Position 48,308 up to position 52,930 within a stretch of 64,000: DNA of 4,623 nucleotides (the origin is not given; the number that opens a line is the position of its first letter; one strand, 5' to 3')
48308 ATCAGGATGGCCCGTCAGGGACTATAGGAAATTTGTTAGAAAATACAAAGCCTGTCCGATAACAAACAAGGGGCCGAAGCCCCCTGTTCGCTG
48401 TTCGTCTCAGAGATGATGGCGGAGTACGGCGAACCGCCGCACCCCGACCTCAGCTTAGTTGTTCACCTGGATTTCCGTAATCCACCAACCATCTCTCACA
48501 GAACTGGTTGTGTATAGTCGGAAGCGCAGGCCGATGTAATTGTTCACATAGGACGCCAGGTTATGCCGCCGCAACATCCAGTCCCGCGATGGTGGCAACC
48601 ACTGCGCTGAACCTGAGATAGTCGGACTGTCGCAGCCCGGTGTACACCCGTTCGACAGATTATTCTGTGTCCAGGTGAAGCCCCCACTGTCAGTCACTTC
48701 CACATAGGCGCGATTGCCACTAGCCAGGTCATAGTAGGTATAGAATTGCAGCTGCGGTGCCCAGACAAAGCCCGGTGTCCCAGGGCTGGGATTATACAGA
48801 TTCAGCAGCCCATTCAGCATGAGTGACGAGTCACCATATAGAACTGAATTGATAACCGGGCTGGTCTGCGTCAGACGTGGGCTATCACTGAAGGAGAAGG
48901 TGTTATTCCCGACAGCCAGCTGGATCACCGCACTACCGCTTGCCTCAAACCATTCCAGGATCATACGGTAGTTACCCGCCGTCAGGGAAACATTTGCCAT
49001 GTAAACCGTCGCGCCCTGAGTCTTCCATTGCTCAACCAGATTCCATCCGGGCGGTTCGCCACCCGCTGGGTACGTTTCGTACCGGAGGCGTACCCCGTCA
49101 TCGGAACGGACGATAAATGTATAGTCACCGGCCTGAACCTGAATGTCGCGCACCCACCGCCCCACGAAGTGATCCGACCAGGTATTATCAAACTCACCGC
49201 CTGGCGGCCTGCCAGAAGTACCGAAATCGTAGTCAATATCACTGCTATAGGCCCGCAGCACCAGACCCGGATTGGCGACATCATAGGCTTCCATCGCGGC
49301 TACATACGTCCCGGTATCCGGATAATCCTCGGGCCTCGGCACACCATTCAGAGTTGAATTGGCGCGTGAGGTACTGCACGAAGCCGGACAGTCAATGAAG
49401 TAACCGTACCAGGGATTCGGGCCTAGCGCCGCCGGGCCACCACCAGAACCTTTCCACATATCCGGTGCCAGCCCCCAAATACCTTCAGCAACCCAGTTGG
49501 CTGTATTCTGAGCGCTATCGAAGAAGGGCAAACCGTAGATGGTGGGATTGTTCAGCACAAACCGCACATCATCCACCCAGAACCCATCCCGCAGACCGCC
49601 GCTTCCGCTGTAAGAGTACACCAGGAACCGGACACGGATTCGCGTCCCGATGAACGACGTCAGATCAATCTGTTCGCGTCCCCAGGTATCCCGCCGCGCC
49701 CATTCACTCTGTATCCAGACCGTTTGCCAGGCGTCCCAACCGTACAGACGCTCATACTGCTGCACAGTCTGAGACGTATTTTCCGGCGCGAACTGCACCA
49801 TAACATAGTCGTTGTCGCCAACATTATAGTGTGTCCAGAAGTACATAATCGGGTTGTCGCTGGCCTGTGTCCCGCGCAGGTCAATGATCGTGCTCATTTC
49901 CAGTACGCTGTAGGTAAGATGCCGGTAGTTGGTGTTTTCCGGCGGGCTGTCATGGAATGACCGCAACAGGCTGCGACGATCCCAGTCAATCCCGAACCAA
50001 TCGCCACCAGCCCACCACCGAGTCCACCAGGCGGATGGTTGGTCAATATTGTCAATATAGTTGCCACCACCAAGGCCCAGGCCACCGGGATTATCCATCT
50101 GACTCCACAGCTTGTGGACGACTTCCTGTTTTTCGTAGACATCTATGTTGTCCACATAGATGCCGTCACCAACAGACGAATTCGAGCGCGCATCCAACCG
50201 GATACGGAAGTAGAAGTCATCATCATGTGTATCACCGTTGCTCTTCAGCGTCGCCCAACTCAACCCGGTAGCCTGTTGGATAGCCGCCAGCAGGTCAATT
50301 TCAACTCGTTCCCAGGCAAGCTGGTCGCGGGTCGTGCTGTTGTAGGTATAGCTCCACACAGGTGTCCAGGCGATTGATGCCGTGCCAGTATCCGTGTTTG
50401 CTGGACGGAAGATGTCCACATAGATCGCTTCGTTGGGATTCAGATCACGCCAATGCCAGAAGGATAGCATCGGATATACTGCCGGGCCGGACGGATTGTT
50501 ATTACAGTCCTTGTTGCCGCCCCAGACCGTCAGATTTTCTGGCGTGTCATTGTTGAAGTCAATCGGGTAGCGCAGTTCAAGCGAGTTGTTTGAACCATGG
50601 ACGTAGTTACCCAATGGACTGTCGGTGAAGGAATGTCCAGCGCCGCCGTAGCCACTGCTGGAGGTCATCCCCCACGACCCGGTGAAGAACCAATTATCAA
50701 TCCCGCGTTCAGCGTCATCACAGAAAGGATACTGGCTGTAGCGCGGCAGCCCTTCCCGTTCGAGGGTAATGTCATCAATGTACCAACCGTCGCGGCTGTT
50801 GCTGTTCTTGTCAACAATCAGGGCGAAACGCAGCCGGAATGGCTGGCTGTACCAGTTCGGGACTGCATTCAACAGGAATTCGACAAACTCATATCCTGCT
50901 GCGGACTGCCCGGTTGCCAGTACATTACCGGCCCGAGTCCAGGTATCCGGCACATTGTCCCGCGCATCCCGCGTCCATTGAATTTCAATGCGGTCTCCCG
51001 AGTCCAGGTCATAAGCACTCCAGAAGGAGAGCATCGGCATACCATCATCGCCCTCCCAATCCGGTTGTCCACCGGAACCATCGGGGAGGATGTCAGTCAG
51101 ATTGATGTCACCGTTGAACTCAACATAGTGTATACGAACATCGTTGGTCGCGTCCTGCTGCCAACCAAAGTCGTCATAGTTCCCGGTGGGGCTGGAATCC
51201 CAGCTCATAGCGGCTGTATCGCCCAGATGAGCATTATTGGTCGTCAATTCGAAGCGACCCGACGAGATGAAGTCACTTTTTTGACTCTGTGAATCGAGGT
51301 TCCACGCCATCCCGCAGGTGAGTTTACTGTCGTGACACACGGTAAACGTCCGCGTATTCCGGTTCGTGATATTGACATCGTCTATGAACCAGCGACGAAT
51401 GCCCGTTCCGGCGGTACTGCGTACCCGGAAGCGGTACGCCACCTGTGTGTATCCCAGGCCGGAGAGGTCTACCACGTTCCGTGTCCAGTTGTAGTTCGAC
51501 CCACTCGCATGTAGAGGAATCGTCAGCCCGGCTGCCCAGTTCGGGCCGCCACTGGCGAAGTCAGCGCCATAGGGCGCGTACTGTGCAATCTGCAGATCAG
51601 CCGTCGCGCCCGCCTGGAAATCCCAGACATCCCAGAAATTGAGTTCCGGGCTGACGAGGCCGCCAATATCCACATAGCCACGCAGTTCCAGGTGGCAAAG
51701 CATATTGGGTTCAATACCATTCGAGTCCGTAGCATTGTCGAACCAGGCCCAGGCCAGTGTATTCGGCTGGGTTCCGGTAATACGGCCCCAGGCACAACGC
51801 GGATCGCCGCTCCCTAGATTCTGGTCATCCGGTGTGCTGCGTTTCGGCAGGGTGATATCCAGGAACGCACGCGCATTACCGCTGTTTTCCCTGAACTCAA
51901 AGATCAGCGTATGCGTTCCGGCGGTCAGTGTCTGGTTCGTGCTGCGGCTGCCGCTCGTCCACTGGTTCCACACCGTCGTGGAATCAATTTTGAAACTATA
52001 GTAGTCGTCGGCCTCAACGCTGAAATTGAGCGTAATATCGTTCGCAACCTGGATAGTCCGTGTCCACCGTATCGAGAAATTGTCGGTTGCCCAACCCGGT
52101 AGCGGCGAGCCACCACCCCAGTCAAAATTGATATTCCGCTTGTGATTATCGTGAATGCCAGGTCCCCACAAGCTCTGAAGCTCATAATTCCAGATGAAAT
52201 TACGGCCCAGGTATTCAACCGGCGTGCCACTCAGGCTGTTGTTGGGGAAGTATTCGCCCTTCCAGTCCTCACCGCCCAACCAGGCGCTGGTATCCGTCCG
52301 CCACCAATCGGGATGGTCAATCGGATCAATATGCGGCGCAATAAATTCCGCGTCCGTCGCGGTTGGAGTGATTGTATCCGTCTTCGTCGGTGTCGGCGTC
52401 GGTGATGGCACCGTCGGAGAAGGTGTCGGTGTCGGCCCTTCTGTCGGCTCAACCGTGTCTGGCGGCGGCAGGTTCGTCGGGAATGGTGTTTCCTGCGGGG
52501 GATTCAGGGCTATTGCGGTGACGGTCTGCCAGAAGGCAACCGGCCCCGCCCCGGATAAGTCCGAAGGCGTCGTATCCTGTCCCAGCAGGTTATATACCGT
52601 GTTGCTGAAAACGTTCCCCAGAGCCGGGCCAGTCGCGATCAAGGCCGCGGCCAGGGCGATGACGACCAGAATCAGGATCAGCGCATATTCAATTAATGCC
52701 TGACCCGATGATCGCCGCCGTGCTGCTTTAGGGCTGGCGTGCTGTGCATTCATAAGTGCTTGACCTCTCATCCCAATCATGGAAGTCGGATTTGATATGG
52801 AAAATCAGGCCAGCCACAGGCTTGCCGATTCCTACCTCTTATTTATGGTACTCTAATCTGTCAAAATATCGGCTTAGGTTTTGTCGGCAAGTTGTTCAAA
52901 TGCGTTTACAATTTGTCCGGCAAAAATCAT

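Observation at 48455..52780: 1,441-aa protein with a Flp/TadE-type prepilin leader fused to two PA14 domains and five repeated jelly-roll-like modules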

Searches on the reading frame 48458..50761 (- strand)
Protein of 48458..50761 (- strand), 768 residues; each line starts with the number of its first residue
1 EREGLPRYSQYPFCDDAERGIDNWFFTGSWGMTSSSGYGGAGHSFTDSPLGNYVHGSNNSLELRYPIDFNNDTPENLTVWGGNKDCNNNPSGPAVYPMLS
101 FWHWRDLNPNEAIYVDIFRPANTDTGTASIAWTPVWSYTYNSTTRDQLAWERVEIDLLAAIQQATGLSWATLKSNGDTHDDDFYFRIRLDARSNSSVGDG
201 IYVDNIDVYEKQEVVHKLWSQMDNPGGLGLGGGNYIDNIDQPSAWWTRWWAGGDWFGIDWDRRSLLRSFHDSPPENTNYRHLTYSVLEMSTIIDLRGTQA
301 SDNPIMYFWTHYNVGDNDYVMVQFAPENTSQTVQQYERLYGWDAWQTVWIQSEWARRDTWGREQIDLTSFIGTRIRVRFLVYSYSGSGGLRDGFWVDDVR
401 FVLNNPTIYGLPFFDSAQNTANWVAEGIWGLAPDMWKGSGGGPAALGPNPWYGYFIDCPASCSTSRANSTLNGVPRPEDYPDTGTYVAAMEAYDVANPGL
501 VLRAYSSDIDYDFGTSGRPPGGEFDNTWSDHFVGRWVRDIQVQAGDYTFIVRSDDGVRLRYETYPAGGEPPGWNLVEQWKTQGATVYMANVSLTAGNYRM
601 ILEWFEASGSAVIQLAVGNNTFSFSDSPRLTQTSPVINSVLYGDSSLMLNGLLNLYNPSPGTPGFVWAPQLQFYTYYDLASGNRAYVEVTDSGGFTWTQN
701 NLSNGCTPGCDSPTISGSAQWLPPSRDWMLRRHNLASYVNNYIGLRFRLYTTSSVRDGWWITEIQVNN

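Call 66: predict_structure(alignment_id=A6)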
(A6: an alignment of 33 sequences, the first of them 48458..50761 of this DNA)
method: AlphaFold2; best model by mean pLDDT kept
length: 768 residues; sequences in the alignment: 33
mean_pLDDT: 88.0   pTM: 0.75
mean pLDDT of the five models: 88.0, 87.2, 86.8, 86.1, 85.5
residues with pLDDT >= 90: 458; 70-90: 248; 50-70: 54; < 50: 8
segments of 3 or more residues with pLDDT < 50: 1-4, 522-525
pLDDT, mean of each block of 10 residues (from residue 1): 64 93 93 90 94 92 95 89 91 95 93 96 92 95 91 96 96 93 96 88 96 90 63 81 86 91 84 90 94 93 93 94 96 91 96 94 94 96 83 94 89 83 87 74 67 85 88 91 90 88 81 64 55 90 80 90 73 90 80 86 86 77 82 75 94 90 84 95 96 90 88 92 89 94 96 92 91
secondary structure, 60 per line:
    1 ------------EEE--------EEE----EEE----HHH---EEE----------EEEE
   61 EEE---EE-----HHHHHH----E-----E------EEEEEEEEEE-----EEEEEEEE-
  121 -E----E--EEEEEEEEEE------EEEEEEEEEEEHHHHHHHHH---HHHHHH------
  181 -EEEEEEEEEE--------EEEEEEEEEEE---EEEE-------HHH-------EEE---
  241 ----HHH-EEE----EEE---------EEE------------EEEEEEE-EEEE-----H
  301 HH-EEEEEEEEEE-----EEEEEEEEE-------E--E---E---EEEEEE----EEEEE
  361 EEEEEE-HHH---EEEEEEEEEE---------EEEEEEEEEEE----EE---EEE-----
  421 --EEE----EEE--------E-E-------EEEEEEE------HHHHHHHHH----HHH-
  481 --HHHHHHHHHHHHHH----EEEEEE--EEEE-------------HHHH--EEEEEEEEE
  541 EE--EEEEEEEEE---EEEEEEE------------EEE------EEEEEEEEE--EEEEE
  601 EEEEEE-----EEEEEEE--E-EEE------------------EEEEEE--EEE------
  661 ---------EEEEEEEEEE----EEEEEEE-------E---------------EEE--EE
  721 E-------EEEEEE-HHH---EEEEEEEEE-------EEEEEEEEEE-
elements in order (helices of 4 or more, strands of 3 or more residues): E13-15 E24-26 E31-33 E44-46 E57-63 H74-79 E97-106 E112-119 E130-139 E146-156 H157-165 H169-174 E182-191 E200-210 E214-217 E235-237 E249-251 E256-258 E268-270 E283-289 E291-294 E304-313 E319-327 E346-351 E356-366 E374-383 E393-403 E413-415 E423-425 E430-432 E451-457 H464-472 H483-496 E501-506 E509-512 H526-529 E532-542 E545-553 E557-563 E576-578 E585-593 E596-606 E612-618 E623-625 E644-649 E652-654 E670-679 E684-690 E714-716 E719-721 E729-734 E742-750 E758-767

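Call 70: fold_search(model_id=the predicted structure, library=pdb)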
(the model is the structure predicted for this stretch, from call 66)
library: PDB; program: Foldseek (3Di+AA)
matches with E <= 10: 1060; with E <= 0.001: 59
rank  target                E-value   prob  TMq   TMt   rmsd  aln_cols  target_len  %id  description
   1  5b4x_A                2.8e-15  1.00  0.21  0.22  22.2       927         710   11  Crystal structure of the ApoER2 ectodomain in complex with the Reelin R56 fragment (released 2017-04-26)
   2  2e26_A                2.8e-14  1.00  0.21  0.22  21.6       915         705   12  Crystal structure of two repeat fragment of reelin (released 2007-05-22)
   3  5b4x_C                6.9e-14  1.00  0.21  0.22  21.6       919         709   11  Crystal structure of the ApoER2 ectodomain in complex with the Reelin R56 fragment (released 2017-04-26)
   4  3a7q_A                9.8e-14  1.00  0.20  0.21  21.0       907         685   10  Structural basis for specific recognition of reelin by its receptors (released 2010-03-23)
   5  4gz9_A                2.3e-09  1.00  0.13  0.16  19.4       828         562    8  Mouse Neuropilin-1, extracellular domains 1-4 (a1a2b1b2) (released 2012-10-17)
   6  4w8j                  1.1e-08  1.00  0.13  0.10  26.1       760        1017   11  Structure of the full-length insecticidal protein Cry1Ac reveals intriguing details of toxin packaging into in vivo form (released 2014-09-17)
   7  8w7n                  2.7e-08  0.99  0.11  0.09  34.0       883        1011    8  Crystal structure of the in-cell Cry1Aa purified from Bacillus thuringiensis (released 2024-03-06)
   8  7lyu_B                3.3e-08  1.00  0.19  0.35  13.0       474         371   10  Reelin repeat 8 (released 2022-06-15)
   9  9h99                  1.4e-07  0.99  0.11  0.09  25.9       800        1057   10  Native structure of the full-length pesticidal protein Cry1Ca18 at pH7, from crystals formed in vivo (released 2025-11-12)
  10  9qxq                  2.5e-07  0.97  0.11  0.08  27.0       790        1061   10  native structure of full-length pesticidal protein Cry1Ca18 at pH9, from crystals formed in vivo (released 2026-02-11)
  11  4xup_D                3.4e-07  1.00  0.16  0.34  17.3       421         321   11  Structure of the N-terminal CBM22-1-CBM22-2 tandem domain from Paenibacillus barcinonensis Xyn10C (released 2015-06-03)
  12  4xup_A                3.9e-07  1.00  0.16  0.33  19.2       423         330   12  Structure of the N-terminal CBM22-1-CBM22-2 tandem domain from Paenibacillus barcinonensis Xyn10C (released 2015-06-03)
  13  4xup_B                1.8e-06  1.00  0.16  0.33  24.6       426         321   11  Structure of the N-terminal CBM22-1-CBM22-2 tandem domain from Paenibacillus barcinonensis Xyn10C (released 2015-06-03)
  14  7m0r_E                3.3e-06  0.99  0.14  0.20  20.1       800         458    8  Cryo-EM structure of the Sema3A/PlexinA4/Neuropilin 1 complex (released 2021-05-05)
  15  8h3u_A                5.8e-06  0.98  0.11  0.13  31.1       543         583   11  Inhibitor-bound EP, polyA model (released 2022-11-23)
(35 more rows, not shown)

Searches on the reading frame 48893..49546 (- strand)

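Call 26: search_protein_families(library=pfam, proteins=[window:48893-49546:-], max_evalue=1)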
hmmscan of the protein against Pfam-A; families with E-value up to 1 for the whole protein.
window:48893-49546:- (218 aa): 2 families
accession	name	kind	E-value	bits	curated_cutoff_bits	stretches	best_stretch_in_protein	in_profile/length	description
PF07691.17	PA14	-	0.0051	17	24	1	125-213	44-134/147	PA14 domain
PF04555.19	XhoI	-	0.25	11.7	25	1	13-65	86-141/191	Restriction endonuclease XhoI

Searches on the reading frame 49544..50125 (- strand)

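Call 26: search_protein_families(library=pfam, proteins=[window:49544-50125:-], max_evalue=1)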
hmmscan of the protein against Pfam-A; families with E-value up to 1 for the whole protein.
window:49544-50125:- (194 aa): 1 family
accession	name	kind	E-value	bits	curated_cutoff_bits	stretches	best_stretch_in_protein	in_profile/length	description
PF20773.4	InhA-like_MAM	-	5.8e-06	26.4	26.9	1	76-190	52-163/191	Immune inhibitor A-like, MAM domain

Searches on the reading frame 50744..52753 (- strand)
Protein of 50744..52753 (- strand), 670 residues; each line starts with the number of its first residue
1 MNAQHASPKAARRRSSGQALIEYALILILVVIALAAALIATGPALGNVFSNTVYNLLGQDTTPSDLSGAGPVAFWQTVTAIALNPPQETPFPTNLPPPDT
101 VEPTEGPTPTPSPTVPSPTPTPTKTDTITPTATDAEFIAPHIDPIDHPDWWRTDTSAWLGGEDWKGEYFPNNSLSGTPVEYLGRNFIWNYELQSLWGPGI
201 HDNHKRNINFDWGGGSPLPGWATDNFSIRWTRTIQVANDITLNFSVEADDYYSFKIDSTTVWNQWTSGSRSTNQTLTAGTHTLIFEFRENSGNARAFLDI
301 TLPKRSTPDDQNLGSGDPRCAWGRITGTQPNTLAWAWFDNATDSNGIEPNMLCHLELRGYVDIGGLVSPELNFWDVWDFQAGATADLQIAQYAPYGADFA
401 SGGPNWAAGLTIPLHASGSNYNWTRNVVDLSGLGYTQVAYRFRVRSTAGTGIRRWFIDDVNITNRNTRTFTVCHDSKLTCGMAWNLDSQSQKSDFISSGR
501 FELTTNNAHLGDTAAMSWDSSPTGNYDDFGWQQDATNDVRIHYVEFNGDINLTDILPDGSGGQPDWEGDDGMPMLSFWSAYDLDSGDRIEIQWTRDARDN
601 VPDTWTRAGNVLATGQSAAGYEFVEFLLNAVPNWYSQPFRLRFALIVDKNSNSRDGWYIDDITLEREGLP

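Call 59: predict_structure(alignment_id=A5)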
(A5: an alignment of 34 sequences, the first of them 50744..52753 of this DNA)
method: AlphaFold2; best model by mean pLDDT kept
length: 670 residues; sequences in the alignment: 34
mean_pLDDT: 77.6   pTM: 0.60
mean pLDDT of the five models: 77.6, 77.3, 76.9, 74.7, 71.2
residues with pLDDT >= 90: 230; 70-90: 243; 50-70: 102; < 50: 95
segments of 3 or more residues with pLDDT < 50: 1-19, 40-48, 54-69, 87-96, 101-131, 199-201
pLDDT, mean of each block of 10 residues (from residue 1): 33 39 66 56 46 47 45 66 54 47 45 45 43 80 79 61 87 90 86 63 67 83 90 78 83 91 81 83 93 84 70 81 66 61 73 91 95 90 93 81 90 90 88 94 89 87 90 90 91 86 87 82 68 68 93 95 93 96 90 91 91 85 95 97 87 82 90
secondary structure, 60 per line:
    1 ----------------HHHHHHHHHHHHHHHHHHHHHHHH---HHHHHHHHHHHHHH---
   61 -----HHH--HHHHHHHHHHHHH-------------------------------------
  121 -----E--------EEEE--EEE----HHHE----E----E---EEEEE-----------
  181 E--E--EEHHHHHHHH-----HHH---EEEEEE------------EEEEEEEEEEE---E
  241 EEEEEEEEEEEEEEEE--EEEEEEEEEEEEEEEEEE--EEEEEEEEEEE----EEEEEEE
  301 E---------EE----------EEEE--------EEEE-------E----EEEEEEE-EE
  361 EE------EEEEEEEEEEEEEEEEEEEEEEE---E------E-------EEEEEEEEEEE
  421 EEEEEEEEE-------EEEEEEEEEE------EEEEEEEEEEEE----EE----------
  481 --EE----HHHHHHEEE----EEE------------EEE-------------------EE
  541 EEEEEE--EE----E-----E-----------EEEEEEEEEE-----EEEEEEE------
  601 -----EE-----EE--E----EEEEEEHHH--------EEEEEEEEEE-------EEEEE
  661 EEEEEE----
elements in order (helices of 4 or more, strands of 3 or more residues): H17-40 H44-57 H71-83 E135-138 E141-143 E165-169 H189-196 E208-213 E226-236 E240-256 E259-276 E279-289 E294-301 E323-326 E335-338 E351-357 E359-362 E369-391 E410-429 E437-446 E453-464 H489-494 E495-497 E502-504 E517-519 E539-546 E573-582 E588-594 E622-627 E639-648 E656-666

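Call 62: fold_search(model_id=the predicted structure, library=pdb)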
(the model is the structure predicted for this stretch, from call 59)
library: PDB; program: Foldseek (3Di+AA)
matches with E <= 10: 1711; with E <= 0.001: 140
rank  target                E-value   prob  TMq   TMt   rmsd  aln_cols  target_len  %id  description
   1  2e26_A                7.8e-13  1.00  0.21  0.20  16.6       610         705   11  Crystal structure of two repeat fragment of reelin (released 2007-05-22)
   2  5b4x_A                9.2e-13  1.00  0.20  0.19  16.6       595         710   12  Crystal structure of the ApoER2 ectodomain in complex with the Reelin R56 fragment (released 2017-04-26)
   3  3a7q_A                4.8e-12  1.00  0.20  0.20  18.3       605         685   11  Structural basis for specific recognition of reelin by its receptors (released 2010-03-23)
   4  5b4x_C                3.1e-11  1.00  0.20  0.19  18.5       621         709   12  Crystal structure of the ApoER2 ectodomain in complex with the Reelin R56 fragment (released 2017-04-26)
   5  8zi4_A                1.5e-10  1.00  0.20  0.21  20.0       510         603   12  Cryo-EM structure of wtEP-trypsinogen (released 2025-05-21)
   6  8zj4_A                2.4e-10  1.00  0.18  0.19  20.2       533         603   12  trypsinogen-EP-N619A (released 2025-05-21)
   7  8h3u_A                3.4e-10  1.00  0.18  0.20  22.0       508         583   12  Inhibitor-bound EP, polyA model (released 2022-11-23)
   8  5x7o_A                3.8e-10  1.00  0.17  0.10  22.0       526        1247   10  Crystal structure of Paenibacillus sp. 598K alpha-1,6-glucosyltransferase (released 2017-07-26)
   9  8a1a_A                1.3e-09  1.00  0.19  0.12  15.7       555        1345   10  Structure of a leucinostatin derivative determined by host lattice display : L1F11V1 construct (released 2022-12-07)
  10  4w8j                  1.8e-09  1.00  0.14  0.10  24.8       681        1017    7  Structure of the full-length insecticidal protein Cry1Ac reveals intriguing details of toxin packaging into in vivo form (released 2014-09-17)
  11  6qe7_C                3.4e-09  1.00  0.17  0.38  19.9       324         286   14  anti-sigma factor domain-containing protein (released 2019-06-12)
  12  8w7n                  4.2e-09  1.00  0.13  0.10  25.7       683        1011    7  Crystal structure of the in-cell Cry1Aa purified from Bacillus thuringiensis (released 2024-03-06)
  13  6qev_B                5.5e-09  1.00  0.17  0.11  16.9       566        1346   11  EngBF DARPin Fusion 4b B6 (released 2019-11-06)
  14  6qe7_A                5.8e-09  1.00  0.17  0.37  18.6       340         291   14  anti-sigma factor domain-containing protein (released 2019-06-12)
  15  8a19_A                6.2e-09  1.00  0.17  0.11  16.6       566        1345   11  Structure of a leucinostatin derivative determined by host lattice display : L1E4V1 construct (released 2022-12-07)
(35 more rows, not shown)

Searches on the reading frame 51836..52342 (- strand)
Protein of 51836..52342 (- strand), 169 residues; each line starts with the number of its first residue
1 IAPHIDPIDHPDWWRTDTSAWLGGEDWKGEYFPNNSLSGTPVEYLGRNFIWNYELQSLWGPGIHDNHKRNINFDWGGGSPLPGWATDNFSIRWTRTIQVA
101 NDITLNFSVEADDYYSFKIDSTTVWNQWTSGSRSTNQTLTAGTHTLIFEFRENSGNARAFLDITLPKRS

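Call 26: search_protein_families(library=pfam, proteins=[window:51836-52342:-], max_evalue=1)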
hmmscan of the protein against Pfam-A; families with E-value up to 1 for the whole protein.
window:51836-52342:- (169 aa): 2 families
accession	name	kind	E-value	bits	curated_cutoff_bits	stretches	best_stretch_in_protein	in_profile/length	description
PF07691.17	PA14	-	7.3e-09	36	24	1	29-159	7-127/147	PA14 domain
PF03422.21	CBM_6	-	0.0044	17.7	28.9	1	98-155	52-113/125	Carbohydrate binding module (family 6)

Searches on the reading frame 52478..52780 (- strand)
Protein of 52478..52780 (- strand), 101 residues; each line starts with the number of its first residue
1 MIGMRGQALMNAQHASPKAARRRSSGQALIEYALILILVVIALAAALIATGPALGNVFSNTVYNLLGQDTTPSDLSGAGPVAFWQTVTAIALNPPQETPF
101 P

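Call 5: search_protein_families(library=pfam, proteins=[window:52478-52780:-], max_evalue=10)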
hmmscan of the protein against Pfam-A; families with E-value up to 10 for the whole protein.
seq(101 aa): 1 family
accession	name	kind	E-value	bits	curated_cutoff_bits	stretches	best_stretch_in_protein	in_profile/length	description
PF04964.19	Flp_Fap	-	0.12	12.7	32.2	1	29-60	10-41/46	Flp/Fap pilin component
